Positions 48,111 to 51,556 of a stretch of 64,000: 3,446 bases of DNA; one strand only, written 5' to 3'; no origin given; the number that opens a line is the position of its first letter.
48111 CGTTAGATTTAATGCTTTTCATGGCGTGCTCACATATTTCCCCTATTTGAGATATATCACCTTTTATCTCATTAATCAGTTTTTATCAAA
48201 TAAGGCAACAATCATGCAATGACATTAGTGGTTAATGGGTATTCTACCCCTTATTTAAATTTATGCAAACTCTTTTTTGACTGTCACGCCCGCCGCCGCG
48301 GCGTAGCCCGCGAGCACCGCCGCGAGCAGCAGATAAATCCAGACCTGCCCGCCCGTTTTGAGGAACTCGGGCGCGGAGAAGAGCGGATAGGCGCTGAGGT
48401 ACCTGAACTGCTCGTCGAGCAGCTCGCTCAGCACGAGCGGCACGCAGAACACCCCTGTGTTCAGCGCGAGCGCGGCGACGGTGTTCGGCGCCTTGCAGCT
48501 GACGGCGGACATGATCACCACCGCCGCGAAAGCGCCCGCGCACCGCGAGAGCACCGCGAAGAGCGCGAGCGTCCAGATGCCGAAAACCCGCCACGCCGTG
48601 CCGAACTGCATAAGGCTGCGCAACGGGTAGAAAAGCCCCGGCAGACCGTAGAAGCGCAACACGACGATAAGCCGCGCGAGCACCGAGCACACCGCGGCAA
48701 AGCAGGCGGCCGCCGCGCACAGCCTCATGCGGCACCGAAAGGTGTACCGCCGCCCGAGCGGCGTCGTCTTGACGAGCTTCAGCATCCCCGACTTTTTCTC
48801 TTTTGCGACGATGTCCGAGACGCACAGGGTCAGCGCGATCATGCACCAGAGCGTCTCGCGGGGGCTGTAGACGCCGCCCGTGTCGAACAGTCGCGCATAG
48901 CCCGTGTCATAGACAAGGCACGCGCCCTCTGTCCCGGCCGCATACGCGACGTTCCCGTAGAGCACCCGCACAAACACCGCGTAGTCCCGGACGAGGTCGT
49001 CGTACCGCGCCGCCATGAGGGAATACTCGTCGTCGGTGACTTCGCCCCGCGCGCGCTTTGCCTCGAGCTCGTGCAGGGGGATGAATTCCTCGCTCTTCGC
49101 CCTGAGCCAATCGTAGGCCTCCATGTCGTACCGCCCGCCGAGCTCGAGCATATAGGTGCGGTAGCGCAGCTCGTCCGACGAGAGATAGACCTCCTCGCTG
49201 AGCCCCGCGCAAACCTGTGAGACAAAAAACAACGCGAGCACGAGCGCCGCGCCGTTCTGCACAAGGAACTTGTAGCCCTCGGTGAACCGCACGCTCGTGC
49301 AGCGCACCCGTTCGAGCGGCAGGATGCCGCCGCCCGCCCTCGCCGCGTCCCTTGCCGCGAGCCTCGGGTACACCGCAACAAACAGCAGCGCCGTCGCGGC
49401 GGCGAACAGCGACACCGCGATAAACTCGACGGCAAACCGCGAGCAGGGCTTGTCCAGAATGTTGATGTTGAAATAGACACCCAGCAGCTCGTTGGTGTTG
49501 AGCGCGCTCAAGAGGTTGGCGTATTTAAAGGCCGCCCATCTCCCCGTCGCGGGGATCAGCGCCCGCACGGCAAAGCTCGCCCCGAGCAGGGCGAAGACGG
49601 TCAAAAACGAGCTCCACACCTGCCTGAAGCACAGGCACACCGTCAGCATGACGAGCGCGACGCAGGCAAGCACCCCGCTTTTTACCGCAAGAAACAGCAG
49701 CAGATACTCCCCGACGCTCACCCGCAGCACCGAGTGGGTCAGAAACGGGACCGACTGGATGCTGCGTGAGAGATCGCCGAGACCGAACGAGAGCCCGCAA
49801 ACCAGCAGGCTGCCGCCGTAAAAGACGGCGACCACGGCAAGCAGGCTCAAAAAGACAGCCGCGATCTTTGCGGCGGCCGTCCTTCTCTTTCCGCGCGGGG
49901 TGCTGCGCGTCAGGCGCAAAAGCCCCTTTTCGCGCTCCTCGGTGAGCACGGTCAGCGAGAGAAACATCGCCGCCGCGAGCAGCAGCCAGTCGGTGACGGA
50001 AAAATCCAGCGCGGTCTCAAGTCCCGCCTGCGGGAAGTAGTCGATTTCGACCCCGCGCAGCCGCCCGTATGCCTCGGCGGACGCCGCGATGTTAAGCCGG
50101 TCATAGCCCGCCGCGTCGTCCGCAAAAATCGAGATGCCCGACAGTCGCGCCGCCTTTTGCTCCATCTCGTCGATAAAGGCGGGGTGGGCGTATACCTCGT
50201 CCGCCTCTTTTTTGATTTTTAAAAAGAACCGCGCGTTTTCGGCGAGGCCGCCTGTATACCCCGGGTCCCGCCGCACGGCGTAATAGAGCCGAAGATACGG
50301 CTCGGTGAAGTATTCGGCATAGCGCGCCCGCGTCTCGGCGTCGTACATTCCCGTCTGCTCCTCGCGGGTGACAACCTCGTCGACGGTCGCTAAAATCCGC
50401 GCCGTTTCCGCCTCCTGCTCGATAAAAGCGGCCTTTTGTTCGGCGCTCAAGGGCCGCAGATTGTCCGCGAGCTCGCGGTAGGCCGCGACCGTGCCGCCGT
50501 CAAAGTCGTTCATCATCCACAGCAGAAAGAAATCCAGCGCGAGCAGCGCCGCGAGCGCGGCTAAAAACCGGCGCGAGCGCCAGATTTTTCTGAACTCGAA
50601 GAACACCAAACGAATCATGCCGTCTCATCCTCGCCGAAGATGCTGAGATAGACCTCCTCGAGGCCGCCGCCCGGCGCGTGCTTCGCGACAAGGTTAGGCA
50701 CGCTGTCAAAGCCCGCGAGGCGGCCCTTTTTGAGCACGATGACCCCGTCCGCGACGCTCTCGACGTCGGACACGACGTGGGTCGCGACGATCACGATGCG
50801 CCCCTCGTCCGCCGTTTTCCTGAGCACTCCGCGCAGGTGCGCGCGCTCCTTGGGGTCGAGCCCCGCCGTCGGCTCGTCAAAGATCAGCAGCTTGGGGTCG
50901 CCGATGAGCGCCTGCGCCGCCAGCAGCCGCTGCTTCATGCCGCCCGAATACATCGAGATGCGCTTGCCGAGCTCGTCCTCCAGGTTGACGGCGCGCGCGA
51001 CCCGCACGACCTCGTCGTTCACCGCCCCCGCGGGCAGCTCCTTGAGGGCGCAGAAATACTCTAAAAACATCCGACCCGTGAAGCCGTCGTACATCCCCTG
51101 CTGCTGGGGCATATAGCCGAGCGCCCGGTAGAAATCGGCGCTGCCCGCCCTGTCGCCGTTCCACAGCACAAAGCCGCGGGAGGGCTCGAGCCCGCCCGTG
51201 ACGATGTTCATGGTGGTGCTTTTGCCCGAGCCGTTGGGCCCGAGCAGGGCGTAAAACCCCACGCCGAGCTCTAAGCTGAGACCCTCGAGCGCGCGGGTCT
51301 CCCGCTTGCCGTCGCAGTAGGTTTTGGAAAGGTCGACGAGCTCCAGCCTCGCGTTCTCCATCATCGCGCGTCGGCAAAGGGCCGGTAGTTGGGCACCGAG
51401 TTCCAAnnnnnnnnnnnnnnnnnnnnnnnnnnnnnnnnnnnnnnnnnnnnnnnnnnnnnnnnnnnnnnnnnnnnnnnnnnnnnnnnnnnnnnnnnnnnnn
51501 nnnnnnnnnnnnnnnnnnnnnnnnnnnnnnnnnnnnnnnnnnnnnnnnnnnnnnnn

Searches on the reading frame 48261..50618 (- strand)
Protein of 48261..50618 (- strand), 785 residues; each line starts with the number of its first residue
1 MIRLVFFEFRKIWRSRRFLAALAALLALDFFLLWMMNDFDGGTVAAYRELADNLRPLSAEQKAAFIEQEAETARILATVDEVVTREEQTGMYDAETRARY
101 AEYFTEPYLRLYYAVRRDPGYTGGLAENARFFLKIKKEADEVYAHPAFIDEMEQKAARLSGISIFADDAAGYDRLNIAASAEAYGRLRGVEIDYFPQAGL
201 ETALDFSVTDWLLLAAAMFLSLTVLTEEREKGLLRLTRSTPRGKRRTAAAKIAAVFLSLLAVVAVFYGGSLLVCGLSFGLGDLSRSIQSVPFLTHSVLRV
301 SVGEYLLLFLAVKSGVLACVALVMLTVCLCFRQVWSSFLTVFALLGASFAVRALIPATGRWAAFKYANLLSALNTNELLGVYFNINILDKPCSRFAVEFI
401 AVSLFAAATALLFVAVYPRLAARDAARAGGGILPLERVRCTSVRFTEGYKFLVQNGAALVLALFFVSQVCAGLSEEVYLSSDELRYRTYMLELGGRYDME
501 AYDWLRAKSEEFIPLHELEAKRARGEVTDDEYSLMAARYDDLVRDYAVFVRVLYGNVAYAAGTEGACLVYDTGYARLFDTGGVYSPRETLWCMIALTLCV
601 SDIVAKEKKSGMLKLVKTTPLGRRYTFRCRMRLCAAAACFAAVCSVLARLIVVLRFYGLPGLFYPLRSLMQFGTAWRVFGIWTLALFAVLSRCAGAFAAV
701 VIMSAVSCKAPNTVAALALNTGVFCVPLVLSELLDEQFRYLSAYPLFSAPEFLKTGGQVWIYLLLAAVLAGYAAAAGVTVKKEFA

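Call 9: search_protein_families(library=pfam, max_evalue=0.001, proteins=[window:48261-50618:-])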
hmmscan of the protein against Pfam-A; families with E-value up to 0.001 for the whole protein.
window:48261-50618:- (785 aa): 1 family
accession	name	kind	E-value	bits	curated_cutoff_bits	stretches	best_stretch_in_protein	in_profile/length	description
PF12730.13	ABC2_membrane_4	-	7.5e-05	23.2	27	0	204-325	50-161/179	ABC-2 family transporter protein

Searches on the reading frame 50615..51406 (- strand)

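Call 9: search_protein_families(library=pfam, max_evalue=0.001, proteins=[window:50615-51406:-])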
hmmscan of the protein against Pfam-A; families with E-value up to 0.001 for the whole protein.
window:50615-51406:- (263 aa): 3 families
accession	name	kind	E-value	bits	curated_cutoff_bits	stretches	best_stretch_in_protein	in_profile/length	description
PF00005.33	ABC_tran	-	1.4e-22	81.2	25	1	51-181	13-137/137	ABC transporter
PF13304.12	AAA_21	-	4.2e-12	47.2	27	1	154-210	239-298/304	AAA domain, putative AbiEii toxin, Type IV TA system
PF02463.25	SMC_N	-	1e-05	25.5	40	0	44-67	19-42/220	RecF/RecN/SMC N terminal domain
